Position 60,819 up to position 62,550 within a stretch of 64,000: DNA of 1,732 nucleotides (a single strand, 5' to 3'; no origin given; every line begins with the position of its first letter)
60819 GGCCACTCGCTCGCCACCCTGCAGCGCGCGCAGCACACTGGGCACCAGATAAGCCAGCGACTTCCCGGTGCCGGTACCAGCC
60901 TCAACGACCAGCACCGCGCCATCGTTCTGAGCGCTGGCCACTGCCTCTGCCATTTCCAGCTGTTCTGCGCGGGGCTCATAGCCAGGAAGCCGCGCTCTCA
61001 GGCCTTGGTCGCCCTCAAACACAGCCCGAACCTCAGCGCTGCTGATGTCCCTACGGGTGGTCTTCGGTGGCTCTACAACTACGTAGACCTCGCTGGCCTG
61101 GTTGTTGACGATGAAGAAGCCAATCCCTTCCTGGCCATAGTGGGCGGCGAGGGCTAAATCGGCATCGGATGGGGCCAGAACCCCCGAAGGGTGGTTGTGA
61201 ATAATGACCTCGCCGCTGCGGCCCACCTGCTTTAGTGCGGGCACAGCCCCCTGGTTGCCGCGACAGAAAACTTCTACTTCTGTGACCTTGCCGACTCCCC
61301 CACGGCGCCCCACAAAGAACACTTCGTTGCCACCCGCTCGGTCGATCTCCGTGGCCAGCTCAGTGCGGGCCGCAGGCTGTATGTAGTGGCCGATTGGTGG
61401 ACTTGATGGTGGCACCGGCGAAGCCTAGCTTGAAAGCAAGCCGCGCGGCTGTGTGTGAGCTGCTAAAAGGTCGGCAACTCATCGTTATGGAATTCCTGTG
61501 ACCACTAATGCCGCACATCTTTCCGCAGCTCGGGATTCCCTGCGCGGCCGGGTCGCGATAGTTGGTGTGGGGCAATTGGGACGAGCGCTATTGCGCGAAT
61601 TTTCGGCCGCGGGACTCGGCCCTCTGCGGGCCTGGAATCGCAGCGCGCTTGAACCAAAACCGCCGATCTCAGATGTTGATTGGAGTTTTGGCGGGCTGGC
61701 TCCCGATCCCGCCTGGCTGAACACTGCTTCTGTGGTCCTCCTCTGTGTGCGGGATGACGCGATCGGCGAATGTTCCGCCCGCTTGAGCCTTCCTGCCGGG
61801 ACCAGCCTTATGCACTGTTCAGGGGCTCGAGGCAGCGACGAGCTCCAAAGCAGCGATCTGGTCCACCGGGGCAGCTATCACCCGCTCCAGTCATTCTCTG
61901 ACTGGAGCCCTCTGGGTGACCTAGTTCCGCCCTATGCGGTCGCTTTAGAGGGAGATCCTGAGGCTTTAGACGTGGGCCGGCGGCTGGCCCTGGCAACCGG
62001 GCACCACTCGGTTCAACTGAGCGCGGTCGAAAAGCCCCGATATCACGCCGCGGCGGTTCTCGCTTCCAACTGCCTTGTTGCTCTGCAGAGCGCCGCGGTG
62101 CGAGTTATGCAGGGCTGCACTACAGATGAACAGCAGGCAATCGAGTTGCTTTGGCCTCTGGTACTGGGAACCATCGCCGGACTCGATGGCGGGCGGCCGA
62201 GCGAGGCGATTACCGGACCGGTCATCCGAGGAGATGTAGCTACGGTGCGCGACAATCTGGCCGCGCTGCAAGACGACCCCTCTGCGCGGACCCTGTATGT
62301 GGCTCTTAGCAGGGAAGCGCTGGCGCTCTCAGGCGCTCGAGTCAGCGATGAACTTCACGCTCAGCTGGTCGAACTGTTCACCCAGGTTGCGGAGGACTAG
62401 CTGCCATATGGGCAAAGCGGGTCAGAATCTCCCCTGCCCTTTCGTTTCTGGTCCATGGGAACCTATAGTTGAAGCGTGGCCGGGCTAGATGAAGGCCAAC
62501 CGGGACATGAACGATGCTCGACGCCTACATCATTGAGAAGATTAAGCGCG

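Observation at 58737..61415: RadC-like JAB domain fused to the N-terminus of a DinG/Rad3-family Fe-S helicase; about 130-bp convergent overlap with the cytochrome gene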

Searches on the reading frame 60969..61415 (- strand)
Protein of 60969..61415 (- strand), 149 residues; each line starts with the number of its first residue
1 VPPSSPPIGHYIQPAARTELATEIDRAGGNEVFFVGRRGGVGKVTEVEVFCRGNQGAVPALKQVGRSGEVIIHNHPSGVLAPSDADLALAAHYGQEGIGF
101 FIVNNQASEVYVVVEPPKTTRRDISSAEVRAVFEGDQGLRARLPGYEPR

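Call 5: find_homologous_proteins(query=window:60969-61415:-, max_evalue=0.001)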
Query seq(149 aa) (149 aa): 8 proteins with E <= 0.001 among 116 candidates.
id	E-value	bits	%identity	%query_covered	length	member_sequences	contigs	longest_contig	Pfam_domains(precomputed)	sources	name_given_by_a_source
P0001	3.0e-43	165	64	79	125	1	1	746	-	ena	-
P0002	3.9e-31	126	45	98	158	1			PF04002.21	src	-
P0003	4.3e-28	116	50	83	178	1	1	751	PF04002.21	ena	-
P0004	6.5e-26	109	45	97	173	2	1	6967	PF04002.21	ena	-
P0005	3.8e-19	87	45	79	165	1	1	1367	-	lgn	-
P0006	2.5e-17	81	51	63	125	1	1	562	PF04002.21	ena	-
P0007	8.8e-17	79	45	74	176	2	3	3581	-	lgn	-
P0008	1.3e-15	76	48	62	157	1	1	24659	PF04002.21,PF00270.36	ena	-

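Call 6: search_solved_structures(query=window:60969-61415:-, max_evalue=10, show_alignments=3)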
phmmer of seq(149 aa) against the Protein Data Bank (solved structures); distinct sequences matched with E-value up to 10: 8.
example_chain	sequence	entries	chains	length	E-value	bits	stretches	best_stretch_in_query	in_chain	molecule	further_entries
9nb8_A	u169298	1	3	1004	0.014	18.5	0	40-90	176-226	Scavenger receptor cysteine-rich type 1 protein M130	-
8xmk_D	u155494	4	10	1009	0.015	18.4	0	40-90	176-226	Scavenger receptor cysteine-rich type 1 protein M130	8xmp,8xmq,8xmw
9nb5_A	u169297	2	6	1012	0.015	18.4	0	40-90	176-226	Scavenger receptor cysteine-rich type 1 protein M130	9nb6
9fmu_D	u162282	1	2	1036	0.017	18.2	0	40-90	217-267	Scavenger receptor cysteine-rich type 1 protein M130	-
9fhb_D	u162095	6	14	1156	0.032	17.3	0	40-90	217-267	Scavenger receptor cysteine-rich type 1 protein M130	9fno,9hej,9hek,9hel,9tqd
2qlc_A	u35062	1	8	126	0.21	14.7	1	68-90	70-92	DNA repair protein radC homolog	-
1oi0_A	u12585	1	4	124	0.66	13.1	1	52-96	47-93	HYPOTHETICAL PROTEIN AF2198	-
1r5x_A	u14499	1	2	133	0.74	12.9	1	52-96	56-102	AfJAMM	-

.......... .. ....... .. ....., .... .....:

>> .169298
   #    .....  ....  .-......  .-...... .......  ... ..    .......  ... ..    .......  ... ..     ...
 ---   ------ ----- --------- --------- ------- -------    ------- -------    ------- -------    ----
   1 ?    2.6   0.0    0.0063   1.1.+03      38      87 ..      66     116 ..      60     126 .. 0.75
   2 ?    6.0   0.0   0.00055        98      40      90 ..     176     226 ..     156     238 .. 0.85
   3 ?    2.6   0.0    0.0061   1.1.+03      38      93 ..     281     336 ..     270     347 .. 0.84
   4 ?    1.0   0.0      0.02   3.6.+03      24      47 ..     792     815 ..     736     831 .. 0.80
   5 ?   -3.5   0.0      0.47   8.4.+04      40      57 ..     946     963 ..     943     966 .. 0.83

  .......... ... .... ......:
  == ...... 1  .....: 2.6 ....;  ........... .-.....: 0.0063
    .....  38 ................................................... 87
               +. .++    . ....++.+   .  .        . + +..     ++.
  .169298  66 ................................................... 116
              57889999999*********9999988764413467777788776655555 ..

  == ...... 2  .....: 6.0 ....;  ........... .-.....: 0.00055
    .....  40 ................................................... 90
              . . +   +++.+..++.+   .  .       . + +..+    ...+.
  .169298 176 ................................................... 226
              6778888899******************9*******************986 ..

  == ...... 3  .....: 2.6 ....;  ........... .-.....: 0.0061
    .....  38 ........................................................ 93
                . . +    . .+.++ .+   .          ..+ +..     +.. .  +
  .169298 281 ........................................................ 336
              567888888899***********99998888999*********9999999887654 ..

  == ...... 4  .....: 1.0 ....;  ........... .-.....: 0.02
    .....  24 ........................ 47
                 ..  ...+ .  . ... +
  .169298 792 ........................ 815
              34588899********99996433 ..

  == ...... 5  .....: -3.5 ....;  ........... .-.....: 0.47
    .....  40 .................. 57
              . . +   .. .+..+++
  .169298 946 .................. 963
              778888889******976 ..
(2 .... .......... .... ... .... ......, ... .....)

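Call 22: predict_structure(alignment_id=A1)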
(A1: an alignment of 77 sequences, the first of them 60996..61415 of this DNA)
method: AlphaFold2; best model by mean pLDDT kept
length: 140 residues; sequences in the alignment: 77
mean_pLDDT: 91.6   pTM: 0.82
mean pLDDT of the five models: 91.6, 91.0, 90.6, 90.0, 89.8
residues with pLDDT >= 90: 100; 70-90: 36; 50-70: 3; < 50: 1
segments of 3 or more residues with pLDDT < 50: none
pLDDT, mean of each block of 10 residues (from residue 1): 81 98 97 96 96 86 92 94 95 96 97 90 86 78
secondary structure, 60 per line:
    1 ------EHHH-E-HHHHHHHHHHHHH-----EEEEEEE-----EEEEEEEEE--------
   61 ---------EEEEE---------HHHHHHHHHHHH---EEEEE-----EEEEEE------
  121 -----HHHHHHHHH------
elements in order: H14-26 E32-38 E44-52 E70-74 H84-95 E99-103 E109-114 H126-134

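Call 33: search_protein_representatives(alignment_id=A2)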
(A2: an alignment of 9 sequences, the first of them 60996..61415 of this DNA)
Query: 9 sequences, 155 profile positions. Proteins with E-value up to 0.001 (for the whole library): 1446; up to 1e-10: 606; up to 1e-30: 319. The best 150 are listed.
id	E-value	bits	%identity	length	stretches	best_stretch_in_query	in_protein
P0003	8.3e-57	207.3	-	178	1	8-153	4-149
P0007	5.6e-53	194.8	-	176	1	3-155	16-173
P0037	7.5e-52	191.2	-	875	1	2-153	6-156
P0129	6.9e-51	188.0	-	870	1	1-154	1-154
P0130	1.3e-50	187.1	-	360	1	3-153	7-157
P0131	1.5e-50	187.0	-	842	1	1-154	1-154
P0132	1.6e-50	186.8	-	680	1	1-154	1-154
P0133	2.3e-50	186.3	-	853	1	2-154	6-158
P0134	2.4e-49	183.0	-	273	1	4-154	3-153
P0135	2.6e-49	182.9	-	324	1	1-154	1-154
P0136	1.4e-48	180.5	-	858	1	3-153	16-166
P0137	1.4e-48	180.5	-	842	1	3-153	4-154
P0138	1.1e-47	177.7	-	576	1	7-152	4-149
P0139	1.3e-47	177.4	-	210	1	8-154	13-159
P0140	1.6e-47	177.1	-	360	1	5-154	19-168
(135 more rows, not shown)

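Call 34: find_related_loci(query=A2, collection=genome_contigs, flank=8000)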
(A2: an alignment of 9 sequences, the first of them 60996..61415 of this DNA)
Query A2 (140 aa) in genome_contigs; peptide patterns used: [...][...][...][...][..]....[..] (x = any residue, [..] = any of these).
599 stretches matched a pattern (row limit reached: there are more); 572 encode a relative of the query (tblastn E <= 1e-3); the best 80 are kept; 80 distinct loci.
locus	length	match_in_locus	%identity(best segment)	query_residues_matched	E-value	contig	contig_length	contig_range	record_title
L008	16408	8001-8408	64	2-135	2e-52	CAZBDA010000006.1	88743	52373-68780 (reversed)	MAG TPA_asm: uncultured Rickettsiales bacterium isolate binchicken_co141_137 genome assembly, contig: NODE_880_length_88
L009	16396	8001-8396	61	8-139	3e-48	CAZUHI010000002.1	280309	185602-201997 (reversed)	MAG TPA_asm: uncultured Rickettsiales bacterium isolate binchicken_co46_645 genome assembly, contig: NODE_34_length_2803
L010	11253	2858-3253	59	8-139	3e-47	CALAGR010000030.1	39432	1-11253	MAG TPA_asm: uncultured proteobacterium isolate ERR2206756_bin.78_CONCOCT_v1.1_MAG genome assembly, contig: ERZ887841.30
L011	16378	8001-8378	61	8-133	5e-47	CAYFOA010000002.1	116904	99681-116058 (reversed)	MAG TPA_asm: uncultured Rickettsiales bacterium isolate ERP019367_co1_6 genome assembly, contig: NODE_226_length_116904_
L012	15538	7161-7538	60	8-133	1e-45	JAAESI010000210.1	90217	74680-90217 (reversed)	MAG: Proteobacteria bacterium isolate Ust_8 UstG_CONTIG2257028, whole genome shotgun sequence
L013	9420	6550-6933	59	8-135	4e-45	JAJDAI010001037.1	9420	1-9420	MAG: Deltaproteobacteria bacterium isolate OFTM289 OFTM289_1036, whole genome shotgun sequence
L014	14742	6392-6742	55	5-121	5e-37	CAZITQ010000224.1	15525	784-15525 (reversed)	MAG TPA_asm: uncultured Rickettsiales bacterium isolate binchicken_co141_528 genome assembly, contig: NODE_16021_length_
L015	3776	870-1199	55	7-116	2e-36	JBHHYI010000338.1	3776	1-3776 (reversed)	MAG: bacterium isolate Maj_2_bin.63 NODE_15799_length_3776_cov_23.693362, whole genome shotgun sequence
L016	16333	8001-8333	56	12-122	3e-34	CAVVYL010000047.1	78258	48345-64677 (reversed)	MAG: uncultured Acidimicrobiia bacterium isolate MFD00962.bin.1.329 genome assembly, contig: contig_63849, whole genome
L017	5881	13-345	51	8-118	6e-34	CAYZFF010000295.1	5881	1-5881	MAG TPA_asm: uncultured Cytophagia bacterium isolate SRP173033_co1_156 genome assembly, contig: NODE_36863_length_5881_c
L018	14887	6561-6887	53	8-116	1e-33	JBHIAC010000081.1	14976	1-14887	MAG: bacterium isolate K_3_bin.3 NODE_1258_length_14976_cov_10.389585, whole genome shotgun sequence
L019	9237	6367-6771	47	4-138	2e-33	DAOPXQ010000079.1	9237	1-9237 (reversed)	MAG TPA_asm: Treponemataceae bacterium isolate AMR_MDS_1336 NODE_8833_length_9237_cov_4.522000, whole genome shotgun seq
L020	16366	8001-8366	50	14-134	2e-33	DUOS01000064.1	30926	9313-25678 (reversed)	MAG TPA_asm: Treponema sp. isolate AS08sgBPME_211 62340_AS08, whole genome shotgun sequence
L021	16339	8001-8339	52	11-118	1e-33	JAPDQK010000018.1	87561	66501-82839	MAG: Candidatus Zhuqueibacter pondensis isolate JZ4_201709_bins_45 JZ-4_201709_bins_45_scaffold_18, whole genome shotgun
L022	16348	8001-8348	53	7-122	1e-33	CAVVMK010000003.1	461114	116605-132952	MAG: uncultured delta proteobacterium isolate MFD04716.bin.2.103 genome assembly, contig: contig_33970, whole genome sho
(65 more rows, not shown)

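Call 46: search_protein_families(library=pfam, alignment_id=A3, max_evalue=0.01)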
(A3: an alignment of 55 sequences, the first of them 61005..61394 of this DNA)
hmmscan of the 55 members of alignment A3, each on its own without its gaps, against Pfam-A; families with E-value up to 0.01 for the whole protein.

A. member 1, window:61005-61394:- (130 aa): 2 families
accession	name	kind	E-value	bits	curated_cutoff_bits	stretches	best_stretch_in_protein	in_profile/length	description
PF04002.20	RadC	-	0.00016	22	22.1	1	63-84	68-89/121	RadC-like JAB domain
PF14464.11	Prok-JAB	-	0.0057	17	25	1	62-98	69-103/114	Prokaryotic homologs of the JAB domain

B. families by the number of members that match (of 55 scanned): 3 families
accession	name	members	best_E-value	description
PF04002.20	RadC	55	7.1e-10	RadC-like JAB domain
PF14464.11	Prok-JAB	23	0.00032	Prokaryotic homologs of the JAB domain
PF05171.18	HemS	1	0.0072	Haemin-degrading HemS.ChuX domain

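Call 47: search_solved_structures(query=A3, max_evalue=1, show_alignments=2)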
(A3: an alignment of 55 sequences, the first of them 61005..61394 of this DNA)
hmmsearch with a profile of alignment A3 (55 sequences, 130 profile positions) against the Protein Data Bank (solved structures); distinct sequences matched with E-value up to 1: 4.
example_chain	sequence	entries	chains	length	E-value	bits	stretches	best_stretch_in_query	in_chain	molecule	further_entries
2qlc_A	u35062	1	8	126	1.2e-06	31.2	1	57-90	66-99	DNA repair protein radC homolog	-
1oi0_A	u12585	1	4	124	0.04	16.7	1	64-90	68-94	HYPOTHETICAL PROTEIN AF2198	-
1r5x_A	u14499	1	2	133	0.048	16.4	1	65-90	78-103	AfJAMM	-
2vtu_J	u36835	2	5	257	0.82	12.4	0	78-115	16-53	MS2 COAT PROTEIN | COAT PROTEIN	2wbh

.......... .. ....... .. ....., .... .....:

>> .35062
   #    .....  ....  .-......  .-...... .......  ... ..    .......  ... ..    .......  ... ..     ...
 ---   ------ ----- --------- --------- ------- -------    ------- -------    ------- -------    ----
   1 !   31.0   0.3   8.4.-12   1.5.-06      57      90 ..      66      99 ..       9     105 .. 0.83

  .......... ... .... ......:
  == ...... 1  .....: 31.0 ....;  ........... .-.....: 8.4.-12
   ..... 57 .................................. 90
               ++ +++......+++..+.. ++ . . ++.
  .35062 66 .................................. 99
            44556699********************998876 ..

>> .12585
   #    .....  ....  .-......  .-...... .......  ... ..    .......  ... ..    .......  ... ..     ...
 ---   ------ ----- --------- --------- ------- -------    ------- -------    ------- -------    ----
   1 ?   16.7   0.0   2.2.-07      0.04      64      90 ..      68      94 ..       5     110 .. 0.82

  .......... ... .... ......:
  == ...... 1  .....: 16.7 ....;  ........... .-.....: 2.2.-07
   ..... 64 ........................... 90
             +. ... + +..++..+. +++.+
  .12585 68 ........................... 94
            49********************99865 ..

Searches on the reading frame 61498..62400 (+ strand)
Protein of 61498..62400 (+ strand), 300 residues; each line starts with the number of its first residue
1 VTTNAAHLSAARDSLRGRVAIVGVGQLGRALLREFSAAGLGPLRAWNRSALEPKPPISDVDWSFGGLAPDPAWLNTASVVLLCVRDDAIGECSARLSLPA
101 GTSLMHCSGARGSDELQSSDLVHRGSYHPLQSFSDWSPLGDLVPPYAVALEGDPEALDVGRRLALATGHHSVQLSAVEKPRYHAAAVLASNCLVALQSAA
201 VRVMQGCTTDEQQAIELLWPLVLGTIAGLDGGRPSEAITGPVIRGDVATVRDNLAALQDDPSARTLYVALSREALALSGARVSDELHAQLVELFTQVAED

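Call 3: search_protein_families(library=pfam, proteins=[window:61498-62400:+], max_evalue=0.01)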
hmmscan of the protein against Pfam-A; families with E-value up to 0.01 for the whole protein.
window:61498-62400:+ (300 aa): 1 family
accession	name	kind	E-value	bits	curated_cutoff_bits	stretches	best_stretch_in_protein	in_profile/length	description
PF10728.14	DUF2520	-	2.8e-29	101.8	25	1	148-273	3-124/125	Domain of unknown function (DUF2520)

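Call 62: search_protein_families(library=padloc, proteins=[window:61498-62400:+], max_evalue=0.001)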
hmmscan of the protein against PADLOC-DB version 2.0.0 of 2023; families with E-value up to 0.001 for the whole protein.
window:61498-62400:+ (300 aa): 0 families
